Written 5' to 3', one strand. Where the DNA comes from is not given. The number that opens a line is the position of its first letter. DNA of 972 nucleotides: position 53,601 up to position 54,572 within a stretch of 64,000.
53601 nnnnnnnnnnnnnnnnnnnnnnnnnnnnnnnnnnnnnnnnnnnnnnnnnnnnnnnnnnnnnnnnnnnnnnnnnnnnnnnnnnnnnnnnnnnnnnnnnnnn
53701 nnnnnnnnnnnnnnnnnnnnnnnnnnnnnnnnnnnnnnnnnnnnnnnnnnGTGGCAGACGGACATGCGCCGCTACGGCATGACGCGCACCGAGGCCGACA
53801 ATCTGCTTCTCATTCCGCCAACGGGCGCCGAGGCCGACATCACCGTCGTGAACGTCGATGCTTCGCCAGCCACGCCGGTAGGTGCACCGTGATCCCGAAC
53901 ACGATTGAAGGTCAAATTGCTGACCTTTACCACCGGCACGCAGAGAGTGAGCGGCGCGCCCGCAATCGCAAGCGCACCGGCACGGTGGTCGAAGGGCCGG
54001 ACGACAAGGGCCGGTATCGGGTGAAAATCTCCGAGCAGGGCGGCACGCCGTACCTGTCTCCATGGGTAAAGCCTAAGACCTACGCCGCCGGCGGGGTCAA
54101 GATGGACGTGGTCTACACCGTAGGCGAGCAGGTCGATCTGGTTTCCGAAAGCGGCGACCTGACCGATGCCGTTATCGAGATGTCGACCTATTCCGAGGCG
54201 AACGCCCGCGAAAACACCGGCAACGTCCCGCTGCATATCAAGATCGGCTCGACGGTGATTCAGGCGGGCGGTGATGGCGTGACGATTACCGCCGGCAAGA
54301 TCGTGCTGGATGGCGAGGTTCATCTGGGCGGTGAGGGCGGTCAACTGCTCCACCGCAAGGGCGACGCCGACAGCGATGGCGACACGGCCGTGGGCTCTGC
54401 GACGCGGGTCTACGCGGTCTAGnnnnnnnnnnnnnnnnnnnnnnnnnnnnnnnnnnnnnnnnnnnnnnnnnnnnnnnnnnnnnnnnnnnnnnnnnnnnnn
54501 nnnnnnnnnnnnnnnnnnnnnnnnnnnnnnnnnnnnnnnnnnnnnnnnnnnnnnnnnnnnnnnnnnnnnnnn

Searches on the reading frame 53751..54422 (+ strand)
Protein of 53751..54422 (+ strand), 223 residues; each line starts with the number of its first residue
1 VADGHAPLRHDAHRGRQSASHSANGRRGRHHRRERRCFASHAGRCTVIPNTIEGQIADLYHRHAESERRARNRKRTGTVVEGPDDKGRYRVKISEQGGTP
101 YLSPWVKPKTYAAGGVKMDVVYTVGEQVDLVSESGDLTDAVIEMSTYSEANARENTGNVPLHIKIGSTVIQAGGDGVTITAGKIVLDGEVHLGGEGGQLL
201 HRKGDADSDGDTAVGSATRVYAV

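Call 69: search_protein_families(library=pfam, proteins=[window:53751-54422:+], max_evalue=0.001)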
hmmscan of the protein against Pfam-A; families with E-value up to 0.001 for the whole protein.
window:53751-54422:+ (223 aa): 1 family
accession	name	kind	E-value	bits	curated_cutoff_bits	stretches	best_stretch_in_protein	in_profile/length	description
PF04717.18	Phage_base_V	-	2e-07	31.7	23.8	1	75-146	1-74/75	Type VI secretion system/phage-baseplate injector OB domain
